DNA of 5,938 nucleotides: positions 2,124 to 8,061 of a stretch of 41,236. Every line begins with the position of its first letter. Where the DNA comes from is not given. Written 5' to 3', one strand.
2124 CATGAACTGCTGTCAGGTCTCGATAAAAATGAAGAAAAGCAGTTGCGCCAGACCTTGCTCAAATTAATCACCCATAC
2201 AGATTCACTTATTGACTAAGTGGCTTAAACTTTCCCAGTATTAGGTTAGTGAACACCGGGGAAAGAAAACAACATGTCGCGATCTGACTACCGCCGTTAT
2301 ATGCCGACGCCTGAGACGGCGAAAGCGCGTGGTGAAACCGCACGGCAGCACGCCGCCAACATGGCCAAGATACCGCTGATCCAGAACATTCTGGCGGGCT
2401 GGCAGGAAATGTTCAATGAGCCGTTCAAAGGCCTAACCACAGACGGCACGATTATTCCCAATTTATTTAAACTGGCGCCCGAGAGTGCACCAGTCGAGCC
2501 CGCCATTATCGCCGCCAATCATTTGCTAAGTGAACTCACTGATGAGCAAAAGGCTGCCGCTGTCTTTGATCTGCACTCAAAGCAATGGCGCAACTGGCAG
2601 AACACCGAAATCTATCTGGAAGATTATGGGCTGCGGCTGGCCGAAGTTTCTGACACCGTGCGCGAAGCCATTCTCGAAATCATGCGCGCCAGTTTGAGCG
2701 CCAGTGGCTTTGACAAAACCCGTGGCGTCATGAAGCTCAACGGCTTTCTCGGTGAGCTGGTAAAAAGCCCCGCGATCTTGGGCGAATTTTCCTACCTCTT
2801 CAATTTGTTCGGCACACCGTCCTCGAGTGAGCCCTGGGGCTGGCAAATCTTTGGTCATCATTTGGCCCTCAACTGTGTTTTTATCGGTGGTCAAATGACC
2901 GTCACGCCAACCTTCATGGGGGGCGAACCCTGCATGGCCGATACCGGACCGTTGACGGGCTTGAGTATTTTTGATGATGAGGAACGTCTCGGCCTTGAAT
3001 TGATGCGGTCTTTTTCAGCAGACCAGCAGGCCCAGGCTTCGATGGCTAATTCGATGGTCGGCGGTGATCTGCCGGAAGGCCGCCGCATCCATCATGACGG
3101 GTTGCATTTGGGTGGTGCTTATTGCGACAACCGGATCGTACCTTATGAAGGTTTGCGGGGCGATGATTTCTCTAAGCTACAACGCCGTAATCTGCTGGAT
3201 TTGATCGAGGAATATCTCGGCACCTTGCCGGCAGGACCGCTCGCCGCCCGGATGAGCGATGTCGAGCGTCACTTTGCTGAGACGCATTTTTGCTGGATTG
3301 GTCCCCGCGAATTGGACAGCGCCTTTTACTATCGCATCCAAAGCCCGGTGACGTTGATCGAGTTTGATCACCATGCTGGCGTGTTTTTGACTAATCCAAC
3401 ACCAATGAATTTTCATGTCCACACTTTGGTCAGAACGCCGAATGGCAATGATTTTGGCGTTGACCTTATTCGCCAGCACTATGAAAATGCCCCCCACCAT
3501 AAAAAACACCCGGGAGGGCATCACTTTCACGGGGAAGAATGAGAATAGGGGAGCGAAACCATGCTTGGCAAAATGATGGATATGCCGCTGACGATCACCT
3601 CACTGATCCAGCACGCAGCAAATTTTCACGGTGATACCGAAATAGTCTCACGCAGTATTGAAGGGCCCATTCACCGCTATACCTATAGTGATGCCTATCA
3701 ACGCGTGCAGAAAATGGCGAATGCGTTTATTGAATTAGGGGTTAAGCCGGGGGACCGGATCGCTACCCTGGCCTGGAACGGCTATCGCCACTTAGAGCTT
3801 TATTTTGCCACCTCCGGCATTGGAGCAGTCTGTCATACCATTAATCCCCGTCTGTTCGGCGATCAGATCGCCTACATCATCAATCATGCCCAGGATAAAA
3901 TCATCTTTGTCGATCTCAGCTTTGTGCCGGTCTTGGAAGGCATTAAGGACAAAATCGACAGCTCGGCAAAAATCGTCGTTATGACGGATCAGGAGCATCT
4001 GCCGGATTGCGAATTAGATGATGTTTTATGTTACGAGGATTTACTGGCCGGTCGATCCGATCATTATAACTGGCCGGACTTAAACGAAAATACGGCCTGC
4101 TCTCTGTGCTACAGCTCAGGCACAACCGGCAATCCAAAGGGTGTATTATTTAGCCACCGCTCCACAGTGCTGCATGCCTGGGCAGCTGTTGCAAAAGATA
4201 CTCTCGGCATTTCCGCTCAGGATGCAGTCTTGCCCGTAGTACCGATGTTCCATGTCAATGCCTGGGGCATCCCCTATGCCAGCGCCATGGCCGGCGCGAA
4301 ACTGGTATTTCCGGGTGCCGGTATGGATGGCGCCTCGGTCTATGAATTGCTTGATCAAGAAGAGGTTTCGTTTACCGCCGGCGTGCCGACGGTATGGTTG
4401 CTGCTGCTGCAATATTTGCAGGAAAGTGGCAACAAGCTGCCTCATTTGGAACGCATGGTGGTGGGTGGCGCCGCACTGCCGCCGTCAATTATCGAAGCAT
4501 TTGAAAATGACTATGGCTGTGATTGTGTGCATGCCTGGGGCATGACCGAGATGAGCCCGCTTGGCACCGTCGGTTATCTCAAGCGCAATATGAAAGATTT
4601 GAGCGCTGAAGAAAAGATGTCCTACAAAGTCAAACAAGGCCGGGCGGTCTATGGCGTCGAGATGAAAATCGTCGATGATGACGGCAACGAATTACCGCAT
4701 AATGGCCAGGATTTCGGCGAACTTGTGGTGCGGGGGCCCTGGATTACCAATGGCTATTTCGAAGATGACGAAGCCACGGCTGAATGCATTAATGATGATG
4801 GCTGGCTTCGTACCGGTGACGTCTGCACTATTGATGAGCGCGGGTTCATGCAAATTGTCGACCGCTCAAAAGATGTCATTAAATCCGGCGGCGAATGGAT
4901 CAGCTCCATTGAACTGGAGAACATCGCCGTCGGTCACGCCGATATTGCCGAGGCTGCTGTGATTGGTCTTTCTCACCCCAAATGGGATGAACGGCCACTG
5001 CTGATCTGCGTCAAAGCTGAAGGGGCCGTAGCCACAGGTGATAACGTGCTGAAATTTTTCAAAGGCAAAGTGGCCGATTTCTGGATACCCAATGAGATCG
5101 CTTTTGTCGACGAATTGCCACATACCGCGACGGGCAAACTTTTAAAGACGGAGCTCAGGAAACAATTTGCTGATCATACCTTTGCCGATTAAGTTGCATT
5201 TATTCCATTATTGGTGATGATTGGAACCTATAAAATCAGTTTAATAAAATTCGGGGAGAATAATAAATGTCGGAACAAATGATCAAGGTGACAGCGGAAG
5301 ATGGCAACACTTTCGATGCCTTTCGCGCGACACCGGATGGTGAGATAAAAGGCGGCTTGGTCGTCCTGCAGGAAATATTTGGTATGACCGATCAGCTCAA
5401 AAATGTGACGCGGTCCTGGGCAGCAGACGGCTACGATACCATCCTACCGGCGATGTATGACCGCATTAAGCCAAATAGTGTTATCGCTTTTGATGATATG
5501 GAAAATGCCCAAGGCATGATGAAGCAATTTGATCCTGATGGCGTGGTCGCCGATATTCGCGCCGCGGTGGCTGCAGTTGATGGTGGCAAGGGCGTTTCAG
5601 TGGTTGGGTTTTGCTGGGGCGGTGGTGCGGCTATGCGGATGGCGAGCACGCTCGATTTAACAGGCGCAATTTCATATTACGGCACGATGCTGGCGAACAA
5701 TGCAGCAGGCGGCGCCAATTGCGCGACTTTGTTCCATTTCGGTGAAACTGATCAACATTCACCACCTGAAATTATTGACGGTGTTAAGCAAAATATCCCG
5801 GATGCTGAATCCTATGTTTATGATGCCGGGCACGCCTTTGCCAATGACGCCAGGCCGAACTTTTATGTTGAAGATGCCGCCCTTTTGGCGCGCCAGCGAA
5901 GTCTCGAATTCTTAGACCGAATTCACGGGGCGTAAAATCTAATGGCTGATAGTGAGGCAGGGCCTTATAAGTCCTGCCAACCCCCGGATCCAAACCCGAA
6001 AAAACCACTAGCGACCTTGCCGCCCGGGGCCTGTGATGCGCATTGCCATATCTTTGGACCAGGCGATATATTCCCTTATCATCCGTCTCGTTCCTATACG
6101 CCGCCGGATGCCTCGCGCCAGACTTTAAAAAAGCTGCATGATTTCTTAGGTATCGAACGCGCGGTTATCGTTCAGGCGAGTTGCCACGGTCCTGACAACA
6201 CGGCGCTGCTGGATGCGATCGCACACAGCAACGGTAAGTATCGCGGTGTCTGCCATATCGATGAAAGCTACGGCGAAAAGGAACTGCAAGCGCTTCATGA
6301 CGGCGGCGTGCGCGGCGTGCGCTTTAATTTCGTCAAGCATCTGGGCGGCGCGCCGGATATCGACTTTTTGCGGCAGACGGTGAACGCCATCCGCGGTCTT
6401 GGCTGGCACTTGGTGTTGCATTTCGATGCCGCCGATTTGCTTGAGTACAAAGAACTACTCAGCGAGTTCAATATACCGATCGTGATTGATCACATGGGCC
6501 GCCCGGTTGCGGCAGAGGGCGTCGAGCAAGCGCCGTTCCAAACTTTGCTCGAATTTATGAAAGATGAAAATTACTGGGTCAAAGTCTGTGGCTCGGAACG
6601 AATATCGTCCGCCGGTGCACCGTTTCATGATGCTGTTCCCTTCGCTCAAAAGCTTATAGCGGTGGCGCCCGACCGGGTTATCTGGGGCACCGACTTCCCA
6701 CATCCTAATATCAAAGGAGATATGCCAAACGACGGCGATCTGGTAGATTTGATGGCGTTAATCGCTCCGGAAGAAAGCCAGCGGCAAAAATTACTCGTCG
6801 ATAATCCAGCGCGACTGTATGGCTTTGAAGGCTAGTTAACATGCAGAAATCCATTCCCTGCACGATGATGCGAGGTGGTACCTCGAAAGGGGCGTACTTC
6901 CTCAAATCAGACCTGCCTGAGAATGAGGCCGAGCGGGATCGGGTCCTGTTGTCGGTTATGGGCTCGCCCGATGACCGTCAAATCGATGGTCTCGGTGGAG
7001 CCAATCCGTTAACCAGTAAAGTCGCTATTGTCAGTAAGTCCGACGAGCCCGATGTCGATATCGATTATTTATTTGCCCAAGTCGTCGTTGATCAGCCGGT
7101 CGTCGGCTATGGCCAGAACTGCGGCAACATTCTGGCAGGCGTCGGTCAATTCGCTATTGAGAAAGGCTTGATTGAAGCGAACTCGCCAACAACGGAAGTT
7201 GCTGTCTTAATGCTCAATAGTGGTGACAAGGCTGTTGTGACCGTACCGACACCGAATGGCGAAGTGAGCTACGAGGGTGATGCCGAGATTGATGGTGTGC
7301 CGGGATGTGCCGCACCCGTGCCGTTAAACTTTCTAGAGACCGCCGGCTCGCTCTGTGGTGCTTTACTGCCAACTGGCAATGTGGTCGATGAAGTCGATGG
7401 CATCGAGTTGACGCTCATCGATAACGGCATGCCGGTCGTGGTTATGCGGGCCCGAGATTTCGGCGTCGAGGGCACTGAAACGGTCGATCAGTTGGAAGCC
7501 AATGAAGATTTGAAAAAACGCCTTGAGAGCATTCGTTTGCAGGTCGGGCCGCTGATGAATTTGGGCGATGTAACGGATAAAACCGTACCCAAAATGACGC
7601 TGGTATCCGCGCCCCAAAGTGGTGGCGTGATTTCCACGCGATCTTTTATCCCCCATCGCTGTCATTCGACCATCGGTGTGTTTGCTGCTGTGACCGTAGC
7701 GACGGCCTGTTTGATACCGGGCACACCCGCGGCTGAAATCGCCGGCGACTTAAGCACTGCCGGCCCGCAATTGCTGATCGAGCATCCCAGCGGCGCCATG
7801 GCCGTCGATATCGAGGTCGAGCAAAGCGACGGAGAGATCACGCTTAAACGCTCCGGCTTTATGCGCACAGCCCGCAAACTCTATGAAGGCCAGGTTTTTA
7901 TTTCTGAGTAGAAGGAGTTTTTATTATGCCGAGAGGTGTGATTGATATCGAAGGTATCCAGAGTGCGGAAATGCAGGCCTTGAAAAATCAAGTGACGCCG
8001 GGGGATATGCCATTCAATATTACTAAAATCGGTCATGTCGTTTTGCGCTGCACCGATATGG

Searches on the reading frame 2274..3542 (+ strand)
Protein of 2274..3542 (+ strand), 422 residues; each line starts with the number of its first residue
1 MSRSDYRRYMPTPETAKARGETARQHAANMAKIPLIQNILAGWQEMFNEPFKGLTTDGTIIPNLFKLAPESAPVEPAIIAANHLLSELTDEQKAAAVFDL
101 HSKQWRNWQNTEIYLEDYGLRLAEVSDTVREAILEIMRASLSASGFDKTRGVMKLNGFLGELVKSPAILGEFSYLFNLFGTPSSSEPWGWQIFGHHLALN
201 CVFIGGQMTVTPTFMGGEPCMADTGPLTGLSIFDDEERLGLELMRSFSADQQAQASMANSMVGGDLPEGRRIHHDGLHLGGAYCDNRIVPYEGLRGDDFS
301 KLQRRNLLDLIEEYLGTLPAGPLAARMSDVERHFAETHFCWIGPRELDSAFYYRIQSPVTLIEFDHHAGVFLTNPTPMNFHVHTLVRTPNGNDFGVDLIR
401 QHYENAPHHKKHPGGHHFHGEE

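Call 12: search_protein_families(library=pfam, proteins=[window:2274-3542:+], max_evalue=0.00001)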
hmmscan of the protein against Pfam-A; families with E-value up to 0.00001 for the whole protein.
window:2274-3542:+ (422 aa): 1 family
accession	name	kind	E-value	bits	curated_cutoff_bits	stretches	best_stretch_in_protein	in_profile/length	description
PF12006.13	DUF3500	-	2.1e-104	349.6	27.2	1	71-395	2-296/297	Protein of unknown function (DUF3500)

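Call 29: search_protein_families(library=ncbifam, proteins=[window:2274-3542:+], max_evalue=0.00001)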
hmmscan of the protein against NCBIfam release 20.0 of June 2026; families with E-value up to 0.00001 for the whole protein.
window:2274-3542:+ (422 aa): 0 families

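Call 56: search_solved_structures(query=window:2274-3542:+, max_evalue=0.01)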
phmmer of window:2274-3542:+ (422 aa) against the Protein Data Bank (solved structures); distinct sequences matched with E-value up to 0.01: 1.
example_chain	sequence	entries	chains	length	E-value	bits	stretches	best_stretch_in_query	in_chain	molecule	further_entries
9x86_A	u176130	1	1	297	5e-18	68.4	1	119-367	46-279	Amc20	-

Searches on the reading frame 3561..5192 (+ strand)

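Call 12: search_protein_families(library=pfam, proteins=[window:3561-5192:+], max_evalue=0.00001)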
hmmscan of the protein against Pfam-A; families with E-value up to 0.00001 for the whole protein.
window:3561-5192:+ (543 aa): 2 families
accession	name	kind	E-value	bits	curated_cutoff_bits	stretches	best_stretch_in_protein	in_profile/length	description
PF00501.34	AMP-binding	-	2.3e-82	277.3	29.9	1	18-400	3-384/384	AMP-binding enzyme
PF13193.12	AMP-binding_C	-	1.9e-14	54.8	24.5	1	451-526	1-76/76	AMP-binding enzyme C-terminal domain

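Call 29: search_protein_families(library=ncbifam, proteins=[window:3561-5192:+], max_evalue=0.00001)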
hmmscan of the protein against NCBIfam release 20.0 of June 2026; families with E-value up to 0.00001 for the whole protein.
window:3561-5192:+ (543 aa): 103 families (the best 25 are shown)
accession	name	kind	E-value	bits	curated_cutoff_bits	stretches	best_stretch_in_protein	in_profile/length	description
NF005426.0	PRK07008.1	equivalog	4.5e-256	850.7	822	1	1-541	5-540/545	3-(methylthio)propionyl-CoA ligase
NF004674.0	PRK06018.1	subfamily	3.5e-244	811.6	766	1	1-541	1-539/544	long-chain-fatty-acid--CoA ligase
NF004837.0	PRK06187.1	subfamily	3.9e-183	609.5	476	1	5-539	3-525/531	long-chain-fatty-acid--CoA ligase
NF004143.0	PRK05620.1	equivalog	1.5e-134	449.5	852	1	1-541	1-560/576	long-chain fatty-acid--CoA ligase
NF006020.0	PRK08162.1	subfamily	8.5e-107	357.7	677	1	8-538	17-540/545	acyl-CoA synthetase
NF006182.0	PRK08316.1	subfamily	4.8e-97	325.6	663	1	38-539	35-520/523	fatty acyl-CoA synthetase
NF005801.1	PRK07656.1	equivalog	1.3e-83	281.4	657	1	11-533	2-500/500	FadD3 family acyl-CoA ligase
NF009233.0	PRK12583.1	subfamily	2.8e-79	267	832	1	12-536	20-550/558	fatty acid CoA ligase family protein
NF005307.0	PRK06839.1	equivalog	3.1e-79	266.9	748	1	38-537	26-494/496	o-succinylbenzoate--CoA ligase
NF005857.1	PRK07786.1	exception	4.3e-74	249.8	733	1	40-537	35-513/513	fatty-acid--CoA ligase FadD5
NF004797.0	PRK06145.1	equivalog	3.9e-73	246.5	850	1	40-536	28-495/499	acyl-CoA synthetase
NF005702.0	PRK07514.1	subfamily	5.1e-72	242.9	558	1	38-538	28-502/506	malonyl-CoA synthase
NF002966.0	PRK03640.1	equivalog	2.6e-71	240.7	556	2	132-535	95-479/483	o-succinylbenzoate--CoA ligase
NF052269.1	Staph_lig_FadD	equivalog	5.4e-71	239.4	650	1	20-538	10-495/499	long-chain-fatty-acid--CoA ligase FadD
NF004808.0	PRK06155.1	equivalog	1.1e-68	231.8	722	1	11-535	22-521/542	ATP-dependent acyl-CoA ligase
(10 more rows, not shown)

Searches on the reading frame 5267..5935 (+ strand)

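Call 12: search_protein_families(library=pfam, proteins=[window:5267-5935:+], max_evalue=0.00001)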
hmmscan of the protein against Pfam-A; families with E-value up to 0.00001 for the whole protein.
window:5267-5935:+ (222 aa): 1 family
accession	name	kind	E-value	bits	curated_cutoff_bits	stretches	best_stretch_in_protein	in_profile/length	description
PF01738.24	DLH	-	2.1e-31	109.7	21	1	16-218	1-215/217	Dienelactone hydrolase family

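Call 29: search_protein_families(library=ncbifam, proteins=[window:5267-5935:+], max_evalue=0.00001)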
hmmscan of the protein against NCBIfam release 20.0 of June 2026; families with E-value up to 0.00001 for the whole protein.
window:5267-5935:+ (222 aa): 1 family
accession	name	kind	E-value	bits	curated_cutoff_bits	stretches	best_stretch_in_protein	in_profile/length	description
NF041440.1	hydrolase_YghX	exception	1.2e-15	57.4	460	1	29-218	97-290/292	YghX family hydrolase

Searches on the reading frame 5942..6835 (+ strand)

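Call 12: search_protein_families(library=pfam, proteins=[window:5942-6835:+], max_evalue=0.00001)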
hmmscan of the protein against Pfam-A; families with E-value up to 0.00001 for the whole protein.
window:5942-6835:+ (297 aa): 1 family
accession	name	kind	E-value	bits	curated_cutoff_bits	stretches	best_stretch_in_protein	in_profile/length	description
PF04909.20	Amidohydro_2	-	9.1e-57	193.4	26.4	1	31-295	1-289/289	Amidohydrolase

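Call 29: search_protein_families(library=ncbifam, proteins=[window:5942-6835:+], max_evalue=0.00001)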
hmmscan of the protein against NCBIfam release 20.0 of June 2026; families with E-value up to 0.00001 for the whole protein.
window:5942-6835:+ (297 aa): 1 family
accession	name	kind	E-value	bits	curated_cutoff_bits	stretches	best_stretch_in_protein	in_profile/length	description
NF042924.1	SlmHylase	equivalog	1.2e-82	277.4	500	1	3-294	3-297/299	4-sulfomuconolactone hydrolase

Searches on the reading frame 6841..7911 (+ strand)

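Call 12: search_protein_families(library=pfam, proteins=[window:6841-7911:+], max_evalue=0.00001)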
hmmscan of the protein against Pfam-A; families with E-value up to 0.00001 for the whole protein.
window:6841-7911:+ (356 aa): 1 family
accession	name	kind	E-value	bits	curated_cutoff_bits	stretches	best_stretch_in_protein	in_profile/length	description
PF04303.18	PrpF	-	4.1e-113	378.5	27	1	2-354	1-370/371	PrpF protein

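Call 29: search_protein_families(library=ncbifam, proteins=[window:6841-7911:+], max_evalue=0.00001)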
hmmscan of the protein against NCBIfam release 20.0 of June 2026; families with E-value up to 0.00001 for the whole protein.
window:6841-7911:+ (356 aa): 2 families
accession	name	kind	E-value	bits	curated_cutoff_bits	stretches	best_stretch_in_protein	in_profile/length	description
NF033377.1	OMA_tautomer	equivalog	5.7e-160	532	440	1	10-354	1-348/349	4-oxalomesaconate tautomerase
TIGR02334.1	prpF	equivalog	1.3e-69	235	440.55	1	2-354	3-385/390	2-methylaconitate cis-trans isomerase PrpF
